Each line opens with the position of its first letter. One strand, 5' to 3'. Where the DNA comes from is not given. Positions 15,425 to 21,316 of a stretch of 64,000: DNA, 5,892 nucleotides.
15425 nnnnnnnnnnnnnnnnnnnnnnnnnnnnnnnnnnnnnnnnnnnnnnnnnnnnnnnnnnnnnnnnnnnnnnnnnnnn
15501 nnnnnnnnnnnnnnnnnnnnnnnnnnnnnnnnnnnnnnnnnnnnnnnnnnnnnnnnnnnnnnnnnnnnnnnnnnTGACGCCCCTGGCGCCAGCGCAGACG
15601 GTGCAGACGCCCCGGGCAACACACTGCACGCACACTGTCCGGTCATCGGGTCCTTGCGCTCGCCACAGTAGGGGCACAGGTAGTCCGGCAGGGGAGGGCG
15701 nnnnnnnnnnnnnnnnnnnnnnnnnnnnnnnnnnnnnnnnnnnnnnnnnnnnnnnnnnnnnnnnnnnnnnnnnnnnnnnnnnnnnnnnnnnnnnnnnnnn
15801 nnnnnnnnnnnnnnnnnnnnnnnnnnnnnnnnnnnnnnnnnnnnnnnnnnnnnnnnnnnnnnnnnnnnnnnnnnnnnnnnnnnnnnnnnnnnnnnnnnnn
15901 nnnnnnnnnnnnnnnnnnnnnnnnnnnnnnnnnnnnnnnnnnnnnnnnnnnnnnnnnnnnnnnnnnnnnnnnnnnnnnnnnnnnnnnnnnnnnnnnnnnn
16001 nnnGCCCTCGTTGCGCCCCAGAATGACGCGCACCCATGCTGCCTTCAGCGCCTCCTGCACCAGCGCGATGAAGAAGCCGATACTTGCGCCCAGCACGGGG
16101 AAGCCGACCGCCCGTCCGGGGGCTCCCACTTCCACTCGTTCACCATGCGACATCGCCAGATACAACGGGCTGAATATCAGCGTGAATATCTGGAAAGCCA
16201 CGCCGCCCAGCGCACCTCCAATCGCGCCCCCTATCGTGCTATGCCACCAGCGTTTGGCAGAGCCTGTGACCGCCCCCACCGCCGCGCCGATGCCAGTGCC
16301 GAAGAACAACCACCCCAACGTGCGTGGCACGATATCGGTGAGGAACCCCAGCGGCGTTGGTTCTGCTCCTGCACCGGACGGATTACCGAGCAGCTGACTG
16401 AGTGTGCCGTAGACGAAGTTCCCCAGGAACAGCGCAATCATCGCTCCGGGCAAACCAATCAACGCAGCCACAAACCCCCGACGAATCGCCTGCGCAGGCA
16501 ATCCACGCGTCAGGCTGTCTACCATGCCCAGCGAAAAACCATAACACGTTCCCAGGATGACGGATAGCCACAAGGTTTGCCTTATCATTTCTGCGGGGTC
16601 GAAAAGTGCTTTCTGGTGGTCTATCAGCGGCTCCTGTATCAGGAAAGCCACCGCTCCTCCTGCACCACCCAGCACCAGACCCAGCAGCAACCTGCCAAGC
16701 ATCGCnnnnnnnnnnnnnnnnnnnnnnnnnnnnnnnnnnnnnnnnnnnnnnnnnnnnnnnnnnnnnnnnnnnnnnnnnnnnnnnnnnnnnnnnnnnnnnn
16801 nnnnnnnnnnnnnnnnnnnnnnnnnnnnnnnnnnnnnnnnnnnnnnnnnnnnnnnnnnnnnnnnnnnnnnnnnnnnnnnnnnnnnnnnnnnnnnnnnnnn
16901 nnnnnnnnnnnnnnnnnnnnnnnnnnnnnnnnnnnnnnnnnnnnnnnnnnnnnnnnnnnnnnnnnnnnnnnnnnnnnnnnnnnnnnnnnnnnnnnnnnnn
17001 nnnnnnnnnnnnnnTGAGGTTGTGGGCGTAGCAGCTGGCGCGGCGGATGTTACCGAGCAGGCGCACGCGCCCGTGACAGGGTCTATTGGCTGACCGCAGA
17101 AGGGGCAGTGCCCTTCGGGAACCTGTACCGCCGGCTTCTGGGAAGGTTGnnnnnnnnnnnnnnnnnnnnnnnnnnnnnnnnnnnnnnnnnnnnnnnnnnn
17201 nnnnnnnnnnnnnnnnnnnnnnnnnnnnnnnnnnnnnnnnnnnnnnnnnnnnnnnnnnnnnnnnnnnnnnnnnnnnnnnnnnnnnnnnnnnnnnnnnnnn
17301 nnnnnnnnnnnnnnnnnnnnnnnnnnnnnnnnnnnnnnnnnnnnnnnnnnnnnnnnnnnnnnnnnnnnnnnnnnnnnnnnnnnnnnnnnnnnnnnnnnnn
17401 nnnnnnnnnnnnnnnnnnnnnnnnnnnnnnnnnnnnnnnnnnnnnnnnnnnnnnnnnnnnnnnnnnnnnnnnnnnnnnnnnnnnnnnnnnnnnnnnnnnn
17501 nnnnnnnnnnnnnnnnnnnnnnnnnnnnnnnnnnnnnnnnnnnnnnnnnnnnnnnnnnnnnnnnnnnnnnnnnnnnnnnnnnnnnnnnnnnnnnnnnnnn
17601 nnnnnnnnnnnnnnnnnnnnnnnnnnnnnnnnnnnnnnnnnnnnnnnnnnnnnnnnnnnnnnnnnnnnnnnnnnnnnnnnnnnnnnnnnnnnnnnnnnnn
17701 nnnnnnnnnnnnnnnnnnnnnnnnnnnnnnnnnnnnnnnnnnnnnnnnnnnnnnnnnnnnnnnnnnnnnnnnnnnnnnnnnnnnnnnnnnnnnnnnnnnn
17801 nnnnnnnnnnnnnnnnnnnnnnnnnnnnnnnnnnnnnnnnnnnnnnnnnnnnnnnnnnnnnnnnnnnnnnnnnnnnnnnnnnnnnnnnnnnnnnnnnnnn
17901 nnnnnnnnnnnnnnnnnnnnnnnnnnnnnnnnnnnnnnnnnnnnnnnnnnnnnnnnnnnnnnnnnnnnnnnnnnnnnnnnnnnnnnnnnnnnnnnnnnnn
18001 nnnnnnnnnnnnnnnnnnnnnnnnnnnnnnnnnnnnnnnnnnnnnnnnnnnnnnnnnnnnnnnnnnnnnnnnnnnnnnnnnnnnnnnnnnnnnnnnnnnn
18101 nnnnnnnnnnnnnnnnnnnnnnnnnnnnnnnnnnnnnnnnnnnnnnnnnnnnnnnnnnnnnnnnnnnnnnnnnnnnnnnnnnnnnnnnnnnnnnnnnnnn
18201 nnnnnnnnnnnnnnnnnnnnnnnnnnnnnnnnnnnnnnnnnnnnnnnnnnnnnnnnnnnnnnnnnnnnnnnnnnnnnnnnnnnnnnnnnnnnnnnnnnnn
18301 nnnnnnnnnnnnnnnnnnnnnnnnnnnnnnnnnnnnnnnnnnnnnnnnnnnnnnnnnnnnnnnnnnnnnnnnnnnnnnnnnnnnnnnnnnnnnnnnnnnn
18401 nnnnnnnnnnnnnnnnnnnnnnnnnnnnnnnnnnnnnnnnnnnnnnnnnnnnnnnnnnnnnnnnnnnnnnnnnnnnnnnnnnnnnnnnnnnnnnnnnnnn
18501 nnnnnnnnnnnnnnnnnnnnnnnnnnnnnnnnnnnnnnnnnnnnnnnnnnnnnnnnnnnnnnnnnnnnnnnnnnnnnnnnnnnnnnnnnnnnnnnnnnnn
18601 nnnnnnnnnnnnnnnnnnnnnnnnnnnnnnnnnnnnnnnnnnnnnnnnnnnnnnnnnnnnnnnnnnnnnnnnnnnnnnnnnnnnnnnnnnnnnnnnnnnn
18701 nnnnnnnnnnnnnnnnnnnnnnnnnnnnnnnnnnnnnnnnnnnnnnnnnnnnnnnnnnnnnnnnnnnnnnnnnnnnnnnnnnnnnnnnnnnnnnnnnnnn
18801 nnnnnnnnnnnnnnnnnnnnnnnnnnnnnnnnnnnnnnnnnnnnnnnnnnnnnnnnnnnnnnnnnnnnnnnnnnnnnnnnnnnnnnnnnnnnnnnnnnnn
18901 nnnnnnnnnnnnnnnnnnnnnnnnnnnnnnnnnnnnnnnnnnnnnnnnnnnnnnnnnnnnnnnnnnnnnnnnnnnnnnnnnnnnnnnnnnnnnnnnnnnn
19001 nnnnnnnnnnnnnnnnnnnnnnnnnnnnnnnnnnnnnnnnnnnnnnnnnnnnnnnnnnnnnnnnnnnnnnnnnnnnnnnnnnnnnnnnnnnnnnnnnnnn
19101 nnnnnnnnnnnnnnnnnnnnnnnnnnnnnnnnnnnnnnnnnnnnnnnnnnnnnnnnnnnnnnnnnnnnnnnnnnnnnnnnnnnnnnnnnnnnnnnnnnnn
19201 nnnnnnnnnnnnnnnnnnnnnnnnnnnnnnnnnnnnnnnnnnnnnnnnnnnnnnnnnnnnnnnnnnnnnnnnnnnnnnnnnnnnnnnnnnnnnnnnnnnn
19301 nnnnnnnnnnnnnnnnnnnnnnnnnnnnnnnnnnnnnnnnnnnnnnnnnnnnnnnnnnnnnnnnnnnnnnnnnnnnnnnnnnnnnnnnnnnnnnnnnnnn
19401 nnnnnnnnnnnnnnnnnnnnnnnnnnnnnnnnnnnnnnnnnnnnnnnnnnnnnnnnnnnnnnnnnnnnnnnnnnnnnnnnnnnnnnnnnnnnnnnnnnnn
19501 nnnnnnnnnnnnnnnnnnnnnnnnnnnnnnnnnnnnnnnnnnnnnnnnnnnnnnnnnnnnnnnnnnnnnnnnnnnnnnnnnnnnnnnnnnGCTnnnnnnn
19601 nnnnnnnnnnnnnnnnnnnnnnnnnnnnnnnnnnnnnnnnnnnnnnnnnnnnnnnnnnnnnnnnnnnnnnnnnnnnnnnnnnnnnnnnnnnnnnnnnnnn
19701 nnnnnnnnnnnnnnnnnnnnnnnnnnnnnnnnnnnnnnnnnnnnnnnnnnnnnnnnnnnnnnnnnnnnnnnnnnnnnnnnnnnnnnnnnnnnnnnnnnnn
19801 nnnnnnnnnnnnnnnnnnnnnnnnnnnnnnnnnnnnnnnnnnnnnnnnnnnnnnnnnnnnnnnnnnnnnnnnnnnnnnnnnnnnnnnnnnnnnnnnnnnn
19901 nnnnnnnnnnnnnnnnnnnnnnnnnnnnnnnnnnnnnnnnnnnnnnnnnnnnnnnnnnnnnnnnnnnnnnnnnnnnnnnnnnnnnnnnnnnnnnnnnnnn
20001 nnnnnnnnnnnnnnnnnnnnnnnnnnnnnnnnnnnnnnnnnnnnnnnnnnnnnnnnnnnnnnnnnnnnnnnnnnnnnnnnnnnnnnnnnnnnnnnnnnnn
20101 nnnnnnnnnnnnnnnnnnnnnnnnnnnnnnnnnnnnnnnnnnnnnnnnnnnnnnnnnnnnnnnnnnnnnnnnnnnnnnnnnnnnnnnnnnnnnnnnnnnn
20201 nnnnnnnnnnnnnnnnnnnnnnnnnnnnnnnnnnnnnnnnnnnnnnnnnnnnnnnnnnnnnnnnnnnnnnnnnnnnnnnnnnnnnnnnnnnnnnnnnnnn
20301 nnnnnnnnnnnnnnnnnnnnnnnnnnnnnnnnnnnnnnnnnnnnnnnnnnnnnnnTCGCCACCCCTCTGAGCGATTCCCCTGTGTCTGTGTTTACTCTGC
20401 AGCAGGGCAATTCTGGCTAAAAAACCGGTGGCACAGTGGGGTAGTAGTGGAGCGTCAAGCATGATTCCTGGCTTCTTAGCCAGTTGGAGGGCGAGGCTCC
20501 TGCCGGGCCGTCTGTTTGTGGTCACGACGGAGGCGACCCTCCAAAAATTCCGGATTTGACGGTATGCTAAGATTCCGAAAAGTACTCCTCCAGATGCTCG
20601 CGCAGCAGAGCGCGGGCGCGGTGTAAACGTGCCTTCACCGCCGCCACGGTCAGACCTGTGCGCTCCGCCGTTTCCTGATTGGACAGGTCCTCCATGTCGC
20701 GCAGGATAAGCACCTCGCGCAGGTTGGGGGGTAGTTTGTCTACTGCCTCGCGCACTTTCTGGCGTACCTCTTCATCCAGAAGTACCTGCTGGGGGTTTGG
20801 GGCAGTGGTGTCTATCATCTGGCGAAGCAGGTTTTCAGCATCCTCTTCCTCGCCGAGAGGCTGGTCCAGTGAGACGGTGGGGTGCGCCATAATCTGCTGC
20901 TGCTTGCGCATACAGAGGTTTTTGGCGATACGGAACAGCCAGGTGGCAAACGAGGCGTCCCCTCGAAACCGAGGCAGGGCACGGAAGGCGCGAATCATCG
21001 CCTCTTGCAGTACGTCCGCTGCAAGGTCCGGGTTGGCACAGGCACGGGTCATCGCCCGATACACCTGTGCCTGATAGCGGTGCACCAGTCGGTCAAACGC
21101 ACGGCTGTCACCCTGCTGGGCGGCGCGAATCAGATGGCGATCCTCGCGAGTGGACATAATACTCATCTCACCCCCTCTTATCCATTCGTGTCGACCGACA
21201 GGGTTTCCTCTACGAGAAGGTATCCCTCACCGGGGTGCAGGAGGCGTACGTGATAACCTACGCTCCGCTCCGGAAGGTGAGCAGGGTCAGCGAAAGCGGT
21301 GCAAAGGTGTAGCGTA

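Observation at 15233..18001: Tandem membrane FHA proteins sharing a CxxC-x9-CxC / linker / FHA cassette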

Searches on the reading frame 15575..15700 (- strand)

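Call 13: search_protein_families(library=pfam, proteins=[window:15575-15700:-], max_evalue=10)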
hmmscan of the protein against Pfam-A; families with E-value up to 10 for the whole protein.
seq(42 aa): 1 family
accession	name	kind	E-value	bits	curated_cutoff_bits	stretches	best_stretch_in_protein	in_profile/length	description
PF08271.17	Zn_Ribbon_TF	-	0.22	11.5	29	1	9-26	3-23/43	TFIIB zinc-binding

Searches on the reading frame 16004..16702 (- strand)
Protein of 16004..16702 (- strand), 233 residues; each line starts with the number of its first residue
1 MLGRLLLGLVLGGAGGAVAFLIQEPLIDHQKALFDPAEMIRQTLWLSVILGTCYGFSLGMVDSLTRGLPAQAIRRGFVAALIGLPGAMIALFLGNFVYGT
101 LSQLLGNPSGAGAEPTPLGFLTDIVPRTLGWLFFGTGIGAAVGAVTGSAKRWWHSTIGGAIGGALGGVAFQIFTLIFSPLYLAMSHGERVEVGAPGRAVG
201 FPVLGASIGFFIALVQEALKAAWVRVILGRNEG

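Call 13: search_protein_families(library=pfam, proteins=[window:16004-16702:-], max_evalue=10)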
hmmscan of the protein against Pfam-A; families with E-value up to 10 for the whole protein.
seq(233 aa): 5 families
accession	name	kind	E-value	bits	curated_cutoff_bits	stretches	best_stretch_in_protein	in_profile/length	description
PF13441.11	Gly-zipper_YMGG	-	0.0002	21.4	28.9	1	135-169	10-42/45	YMGG-like Gly-zipper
PF05433.20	Rick_17kDa_Anti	-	0.00047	20.4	24.2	1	135-169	2-38/43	Glycine zipper 2TM domain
PF02674.22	Colicin_V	-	0.0048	17.3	29.3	1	72-176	16-117/144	Colicin V production protein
PF13488.11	Gly-zipper_Omp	-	0.027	14.8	25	1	135-168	2-37/46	Glycine zipper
PF03994.20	DUF350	-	0.88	10.1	26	1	138-210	57-125/133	Domain of Unknown Function (DUF350)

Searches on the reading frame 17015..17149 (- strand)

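Call 13: search_protein_families(library=pfam, proteins=[window:17015-17149:-], max_evalue=10)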
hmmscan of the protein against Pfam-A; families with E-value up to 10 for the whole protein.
seq(45 aa): 3 families
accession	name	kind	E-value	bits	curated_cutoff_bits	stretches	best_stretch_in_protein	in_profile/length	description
PF11290.13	DUF3090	-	0.1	12.9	27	1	11-29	152-170/170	Protein of unknown function (DUF3090)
PF09889.16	DUF2116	-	0.15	12.5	26.8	1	12-29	3-20/59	Probable treble clef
PF01246.26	Ribosomal_L24e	-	0.36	11.5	27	1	14-29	5-20/66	Ribosomal protein L24e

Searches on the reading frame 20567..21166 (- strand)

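Call 5: search_protein_families(library=pfam, proteins=[window:20567-21166:-], max_evalue=0.1)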
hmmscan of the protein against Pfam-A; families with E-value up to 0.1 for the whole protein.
window:20567-21166:- (199 aa): 8 families
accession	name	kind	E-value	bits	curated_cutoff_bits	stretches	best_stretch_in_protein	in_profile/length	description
PF08281.18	Sigma70_r4_2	-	3.9e-18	65.3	25.7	1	136-188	2-54/54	Sigma-70, region 4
PF04542.20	Sigma70_r2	-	9.7e-17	61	24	1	27-87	1-63/71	Sigma-70 region 2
PF04545.22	Sigma70_r4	-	1e-09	38.2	24.1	1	141-190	1-50/50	Sigma-70, region 4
PF07638.17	Sigma70_ECF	-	3e-07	30.9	21.1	1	11-193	6-184/185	ECF sigma factor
PF12645.13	HTH_16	-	0.0023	18.5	22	1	11-67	2-64/65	Helix-turn-helix domain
PF13412.12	HTH_24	-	0.005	16.8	21.9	1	159-181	16-38/48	Winged helix-turn-helix DNA-binding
PF03292.19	Pox_P4B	-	0.035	12.9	25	1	55-113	573-630/657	Poxvirus P4B major core protein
PF04297.20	UPF0122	-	0.041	14.6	22.7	0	158-191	31-64/101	Putative helix-turn-helix protein, YlxM / p13 like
